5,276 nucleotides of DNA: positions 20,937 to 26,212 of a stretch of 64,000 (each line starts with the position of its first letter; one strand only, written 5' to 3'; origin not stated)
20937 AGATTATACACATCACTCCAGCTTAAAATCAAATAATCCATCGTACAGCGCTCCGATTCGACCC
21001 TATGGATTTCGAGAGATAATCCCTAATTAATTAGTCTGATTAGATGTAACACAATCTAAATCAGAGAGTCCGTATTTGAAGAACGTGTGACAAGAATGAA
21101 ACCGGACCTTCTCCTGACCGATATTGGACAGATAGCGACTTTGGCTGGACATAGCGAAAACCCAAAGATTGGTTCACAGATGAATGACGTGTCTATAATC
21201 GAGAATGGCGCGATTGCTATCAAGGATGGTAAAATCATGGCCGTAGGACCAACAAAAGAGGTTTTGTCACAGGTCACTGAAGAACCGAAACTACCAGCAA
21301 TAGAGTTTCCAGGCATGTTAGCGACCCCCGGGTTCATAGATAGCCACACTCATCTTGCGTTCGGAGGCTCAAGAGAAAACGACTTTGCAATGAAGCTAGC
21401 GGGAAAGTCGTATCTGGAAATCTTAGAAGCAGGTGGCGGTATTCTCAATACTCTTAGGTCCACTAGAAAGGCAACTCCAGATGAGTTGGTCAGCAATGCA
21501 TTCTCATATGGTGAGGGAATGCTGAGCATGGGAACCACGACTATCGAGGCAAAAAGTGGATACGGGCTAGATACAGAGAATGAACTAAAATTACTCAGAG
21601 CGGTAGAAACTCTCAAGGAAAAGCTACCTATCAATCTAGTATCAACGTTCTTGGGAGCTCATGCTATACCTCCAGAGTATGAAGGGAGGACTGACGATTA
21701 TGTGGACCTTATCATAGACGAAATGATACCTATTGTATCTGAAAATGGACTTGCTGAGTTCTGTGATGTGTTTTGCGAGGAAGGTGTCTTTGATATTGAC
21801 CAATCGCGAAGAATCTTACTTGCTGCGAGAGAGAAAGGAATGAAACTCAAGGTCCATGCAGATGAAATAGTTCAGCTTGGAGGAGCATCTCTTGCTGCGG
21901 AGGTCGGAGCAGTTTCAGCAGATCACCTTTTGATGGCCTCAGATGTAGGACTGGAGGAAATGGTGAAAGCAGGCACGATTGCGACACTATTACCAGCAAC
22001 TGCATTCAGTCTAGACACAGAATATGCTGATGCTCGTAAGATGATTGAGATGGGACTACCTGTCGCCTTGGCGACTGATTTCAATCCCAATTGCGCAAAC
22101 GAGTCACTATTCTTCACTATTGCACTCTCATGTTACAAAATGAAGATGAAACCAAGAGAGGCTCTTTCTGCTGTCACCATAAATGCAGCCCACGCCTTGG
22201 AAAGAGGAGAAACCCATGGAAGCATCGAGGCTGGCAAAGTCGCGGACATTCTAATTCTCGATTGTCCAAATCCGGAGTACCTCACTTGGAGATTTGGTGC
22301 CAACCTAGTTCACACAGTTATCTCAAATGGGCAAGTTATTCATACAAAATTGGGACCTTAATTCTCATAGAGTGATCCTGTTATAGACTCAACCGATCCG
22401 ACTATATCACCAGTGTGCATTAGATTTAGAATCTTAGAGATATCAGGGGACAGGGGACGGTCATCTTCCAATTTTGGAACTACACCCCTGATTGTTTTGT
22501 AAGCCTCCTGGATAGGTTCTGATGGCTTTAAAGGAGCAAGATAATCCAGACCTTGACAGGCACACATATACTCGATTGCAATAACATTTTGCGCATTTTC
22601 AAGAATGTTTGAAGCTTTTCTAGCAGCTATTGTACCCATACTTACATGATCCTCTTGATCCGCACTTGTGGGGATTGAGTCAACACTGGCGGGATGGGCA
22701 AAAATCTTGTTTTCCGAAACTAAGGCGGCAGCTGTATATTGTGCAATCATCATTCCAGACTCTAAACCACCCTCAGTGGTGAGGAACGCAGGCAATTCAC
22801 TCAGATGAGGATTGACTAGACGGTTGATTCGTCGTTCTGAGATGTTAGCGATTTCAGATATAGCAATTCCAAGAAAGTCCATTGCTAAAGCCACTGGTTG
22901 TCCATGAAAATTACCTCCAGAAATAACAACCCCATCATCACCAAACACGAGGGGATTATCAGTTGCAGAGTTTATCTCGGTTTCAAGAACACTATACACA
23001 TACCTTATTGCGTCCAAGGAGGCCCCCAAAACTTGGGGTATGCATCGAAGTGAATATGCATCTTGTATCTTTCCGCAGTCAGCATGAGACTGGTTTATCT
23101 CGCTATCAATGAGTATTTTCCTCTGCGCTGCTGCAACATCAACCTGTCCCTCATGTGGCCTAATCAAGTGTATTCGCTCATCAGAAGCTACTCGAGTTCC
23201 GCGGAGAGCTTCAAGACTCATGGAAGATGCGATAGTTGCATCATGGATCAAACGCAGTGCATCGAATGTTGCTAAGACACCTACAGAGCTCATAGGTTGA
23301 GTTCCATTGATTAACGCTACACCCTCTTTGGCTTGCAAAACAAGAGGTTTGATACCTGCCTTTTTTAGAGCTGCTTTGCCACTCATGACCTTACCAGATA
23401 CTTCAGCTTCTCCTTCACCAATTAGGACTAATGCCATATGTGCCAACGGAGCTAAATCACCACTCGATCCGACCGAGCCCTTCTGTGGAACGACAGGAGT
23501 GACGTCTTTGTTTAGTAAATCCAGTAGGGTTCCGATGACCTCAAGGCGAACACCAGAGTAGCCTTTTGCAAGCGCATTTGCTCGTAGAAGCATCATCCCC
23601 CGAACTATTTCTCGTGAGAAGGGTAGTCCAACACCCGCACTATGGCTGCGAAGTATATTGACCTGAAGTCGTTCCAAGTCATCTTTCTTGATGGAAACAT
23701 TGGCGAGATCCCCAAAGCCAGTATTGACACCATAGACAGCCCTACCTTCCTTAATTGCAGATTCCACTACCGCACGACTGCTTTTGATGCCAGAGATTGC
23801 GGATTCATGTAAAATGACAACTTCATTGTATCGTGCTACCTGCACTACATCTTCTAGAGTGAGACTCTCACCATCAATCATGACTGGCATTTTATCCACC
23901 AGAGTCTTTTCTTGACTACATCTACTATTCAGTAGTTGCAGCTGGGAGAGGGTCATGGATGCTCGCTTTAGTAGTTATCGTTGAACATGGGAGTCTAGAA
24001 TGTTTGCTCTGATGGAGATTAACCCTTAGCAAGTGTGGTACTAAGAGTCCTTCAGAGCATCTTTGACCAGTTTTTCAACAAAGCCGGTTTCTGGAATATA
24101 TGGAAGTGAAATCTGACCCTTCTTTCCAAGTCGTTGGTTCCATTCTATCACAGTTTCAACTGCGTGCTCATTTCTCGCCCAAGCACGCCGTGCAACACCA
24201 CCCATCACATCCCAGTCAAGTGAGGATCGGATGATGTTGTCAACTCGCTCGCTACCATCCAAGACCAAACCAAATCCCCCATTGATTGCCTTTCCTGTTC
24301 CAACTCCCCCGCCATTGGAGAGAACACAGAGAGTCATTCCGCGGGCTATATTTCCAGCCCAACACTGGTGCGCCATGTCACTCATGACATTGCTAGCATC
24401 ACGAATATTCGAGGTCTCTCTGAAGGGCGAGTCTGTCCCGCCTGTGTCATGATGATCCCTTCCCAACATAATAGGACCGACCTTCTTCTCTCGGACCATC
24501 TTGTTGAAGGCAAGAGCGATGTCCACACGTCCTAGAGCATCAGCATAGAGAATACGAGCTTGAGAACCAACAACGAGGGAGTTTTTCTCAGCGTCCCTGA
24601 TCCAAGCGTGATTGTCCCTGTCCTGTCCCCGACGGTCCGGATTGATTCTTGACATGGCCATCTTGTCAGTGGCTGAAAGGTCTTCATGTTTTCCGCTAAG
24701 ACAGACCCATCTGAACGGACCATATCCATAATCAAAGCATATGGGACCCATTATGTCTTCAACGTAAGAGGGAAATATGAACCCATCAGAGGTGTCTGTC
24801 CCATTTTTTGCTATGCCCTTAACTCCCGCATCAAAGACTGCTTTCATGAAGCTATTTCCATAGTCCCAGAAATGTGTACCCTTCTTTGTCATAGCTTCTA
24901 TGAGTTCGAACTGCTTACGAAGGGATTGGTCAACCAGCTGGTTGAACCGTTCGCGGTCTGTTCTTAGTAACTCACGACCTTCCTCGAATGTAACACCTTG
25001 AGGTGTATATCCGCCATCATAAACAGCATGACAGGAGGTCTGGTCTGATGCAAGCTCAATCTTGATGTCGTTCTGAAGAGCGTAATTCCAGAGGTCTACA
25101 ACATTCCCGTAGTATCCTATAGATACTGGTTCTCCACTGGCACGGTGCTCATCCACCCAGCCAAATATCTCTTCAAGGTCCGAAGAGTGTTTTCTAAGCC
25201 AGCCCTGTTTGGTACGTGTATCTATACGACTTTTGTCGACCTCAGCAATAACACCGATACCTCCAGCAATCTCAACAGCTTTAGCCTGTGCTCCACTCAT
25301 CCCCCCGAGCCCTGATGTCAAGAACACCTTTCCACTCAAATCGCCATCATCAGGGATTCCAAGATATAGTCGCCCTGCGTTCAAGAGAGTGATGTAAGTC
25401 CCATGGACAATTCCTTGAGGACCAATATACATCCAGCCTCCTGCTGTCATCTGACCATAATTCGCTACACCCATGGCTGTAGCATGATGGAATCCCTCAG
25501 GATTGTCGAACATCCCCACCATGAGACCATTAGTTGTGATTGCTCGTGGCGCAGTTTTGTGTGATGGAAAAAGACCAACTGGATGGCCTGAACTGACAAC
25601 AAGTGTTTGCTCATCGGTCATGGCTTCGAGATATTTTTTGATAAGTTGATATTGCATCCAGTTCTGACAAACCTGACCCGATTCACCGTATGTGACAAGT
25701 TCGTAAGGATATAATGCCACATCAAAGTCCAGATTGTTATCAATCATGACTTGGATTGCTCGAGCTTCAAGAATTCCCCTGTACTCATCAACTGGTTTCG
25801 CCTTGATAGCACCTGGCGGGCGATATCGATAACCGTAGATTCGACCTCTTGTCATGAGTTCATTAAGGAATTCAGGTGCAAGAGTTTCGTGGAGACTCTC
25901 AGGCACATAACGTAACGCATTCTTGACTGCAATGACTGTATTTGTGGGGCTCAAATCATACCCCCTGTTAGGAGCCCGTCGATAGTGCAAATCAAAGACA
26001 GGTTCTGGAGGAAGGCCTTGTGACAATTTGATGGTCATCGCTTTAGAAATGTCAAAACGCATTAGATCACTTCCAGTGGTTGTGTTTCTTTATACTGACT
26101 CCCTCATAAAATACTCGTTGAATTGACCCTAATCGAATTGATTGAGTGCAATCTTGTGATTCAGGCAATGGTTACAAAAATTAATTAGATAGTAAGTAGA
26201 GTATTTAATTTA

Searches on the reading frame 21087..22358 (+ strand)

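Call 76: search_protein_families(library=pfam, proteins=[window:21087-22358:+], max_evalue=0.0001)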
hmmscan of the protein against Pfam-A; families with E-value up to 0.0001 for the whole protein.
window:21087-22358:+ (424 aa): 3 families
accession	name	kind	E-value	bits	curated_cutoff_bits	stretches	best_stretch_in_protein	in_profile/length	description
PF01979.26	Amidohydro_1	-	8.6e-22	78.3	25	1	79-417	2-344/345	Amidohydrolase family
PF07969.17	Amidohydro_3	-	1.6e-21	77.8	29.7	1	130-418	153-471/472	Amidohydrolase family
PF22039.1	HUTI_composite_bact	-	8.2e-05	22.6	25.5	0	41-60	1-20/26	Imidazolonepropionase-like composite domain, bacteria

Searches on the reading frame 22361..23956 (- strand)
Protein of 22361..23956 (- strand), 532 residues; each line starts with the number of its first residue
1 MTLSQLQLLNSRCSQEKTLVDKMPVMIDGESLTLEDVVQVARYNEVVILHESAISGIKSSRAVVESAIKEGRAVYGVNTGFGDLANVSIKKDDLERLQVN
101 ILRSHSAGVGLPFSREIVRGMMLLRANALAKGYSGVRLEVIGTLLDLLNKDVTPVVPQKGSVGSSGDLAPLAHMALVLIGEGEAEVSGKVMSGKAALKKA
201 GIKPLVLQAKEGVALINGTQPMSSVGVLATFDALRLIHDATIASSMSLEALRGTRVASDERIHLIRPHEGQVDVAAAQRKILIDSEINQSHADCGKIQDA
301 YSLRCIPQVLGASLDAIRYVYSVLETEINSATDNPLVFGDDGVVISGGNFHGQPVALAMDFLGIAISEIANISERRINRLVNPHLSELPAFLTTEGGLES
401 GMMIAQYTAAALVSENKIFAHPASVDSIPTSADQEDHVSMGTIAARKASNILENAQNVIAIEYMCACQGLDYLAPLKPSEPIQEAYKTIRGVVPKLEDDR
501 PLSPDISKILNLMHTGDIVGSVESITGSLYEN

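Call 76: search_protein_families(library=pfam, proteins=[window:22361-23956:-], max_evalue=0.0001)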
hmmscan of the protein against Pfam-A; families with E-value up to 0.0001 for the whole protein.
window:22361-23956:- (532 aa): 1 family
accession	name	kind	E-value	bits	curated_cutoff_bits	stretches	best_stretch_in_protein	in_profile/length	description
PF00221.24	Lyase_aromatic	-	8.7e-203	674.6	27.3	1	32-490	1-465/466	Aromatic amino acid lyase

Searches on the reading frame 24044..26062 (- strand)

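Call 76: search_protein_families(library=pfam, proteins=[window:24044-26062:-], max_evalue=0.0001)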
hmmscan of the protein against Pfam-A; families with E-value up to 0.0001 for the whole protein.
window:24044-26062:- (673 aa): 3 families
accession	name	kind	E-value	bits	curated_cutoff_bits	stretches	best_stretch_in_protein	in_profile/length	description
PF01175.24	Urocanase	-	1.8e-78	263.4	23.2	1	214-437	1-209/209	Urocanase Rossmann-like domain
PF17392.7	Urocanase_C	-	2.8e-75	252.5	23.6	1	443-638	3-194/196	Urocanase C-terminal domain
PF17391.7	Urocanase_N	-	4.9e-49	165.8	23.2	1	86-211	1-127/127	Urocanase N-terminal domain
